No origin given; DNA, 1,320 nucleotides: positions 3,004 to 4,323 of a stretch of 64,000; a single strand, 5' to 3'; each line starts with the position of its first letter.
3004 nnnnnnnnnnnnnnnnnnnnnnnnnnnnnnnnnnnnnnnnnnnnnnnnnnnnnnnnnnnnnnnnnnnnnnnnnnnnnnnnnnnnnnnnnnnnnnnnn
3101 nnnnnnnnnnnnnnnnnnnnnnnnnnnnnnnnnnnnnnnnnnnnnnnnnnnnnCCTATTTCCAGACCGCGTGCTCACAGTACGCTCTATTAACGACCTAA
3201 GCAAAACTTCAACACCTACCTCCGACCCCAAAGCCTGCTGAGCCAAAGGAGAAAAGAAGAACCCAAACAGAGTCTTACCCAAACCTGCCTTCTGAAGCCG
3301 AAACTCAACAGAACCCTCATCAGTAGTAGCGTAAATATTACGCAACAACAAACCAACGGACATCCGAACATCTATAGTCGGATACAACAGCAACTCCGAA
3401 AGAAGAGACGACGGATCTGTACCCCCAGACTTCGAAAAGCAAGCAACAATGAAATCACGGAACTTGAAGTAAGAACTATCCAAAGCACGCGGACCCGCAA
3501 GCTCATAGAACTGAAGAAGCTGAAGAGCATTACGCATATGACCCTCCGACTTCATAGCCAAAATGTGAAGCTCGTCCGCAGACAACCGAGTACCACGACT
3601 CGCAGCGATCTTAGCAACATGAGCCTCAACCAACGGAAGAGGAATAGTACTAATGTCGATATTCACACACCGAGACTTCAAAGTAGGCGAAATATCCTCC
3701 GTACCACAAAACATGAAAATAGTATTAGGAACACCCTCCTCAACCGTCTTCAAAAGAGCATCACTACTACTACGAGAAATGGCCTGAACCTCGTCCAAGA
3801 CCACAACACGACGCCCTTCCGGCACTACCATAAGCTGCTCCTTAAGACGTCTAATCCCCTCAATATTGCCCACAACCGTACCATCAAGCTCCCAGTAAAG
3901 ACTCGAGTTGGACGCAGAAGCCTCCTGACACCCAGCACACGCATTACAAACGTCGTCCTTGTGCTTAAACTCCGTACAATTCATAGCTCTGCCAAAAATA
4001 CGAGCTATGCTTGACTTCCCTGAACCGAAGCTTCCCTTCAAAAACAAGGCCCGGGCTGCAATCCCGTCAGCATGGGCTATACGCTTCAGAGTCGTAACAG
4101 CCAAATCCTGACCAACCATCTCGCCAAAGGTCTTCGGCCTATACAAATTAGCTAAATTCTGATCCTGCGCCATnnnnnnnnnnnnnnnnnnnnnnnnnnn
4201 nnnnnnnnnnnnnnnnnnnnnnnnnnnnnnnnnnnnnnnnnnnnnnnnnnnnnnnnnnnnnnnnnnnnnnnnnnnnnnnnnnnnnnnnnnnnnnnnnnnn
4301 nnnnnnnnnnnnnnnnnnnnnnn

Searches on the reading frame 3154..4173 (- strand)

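Call 57: search_protein_families(library=pfam, proteins=[window:3154-4173:-], max_evalue=0.001)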
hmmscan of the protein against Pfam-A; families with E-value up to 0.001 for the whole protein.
window:3154-4173:- (340 aa): 2 families
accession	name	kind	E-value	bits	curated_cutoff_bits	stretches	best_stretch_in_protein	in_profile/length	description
PF13177.12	DNA_pol3_delta2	-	2.3e-19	70.4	27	1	22-176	2-159/161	DNA polymerase III, delta subunit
PF13401.12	AAA_22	-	0.00069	20.4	27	0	40-160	5-125/130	AAA domain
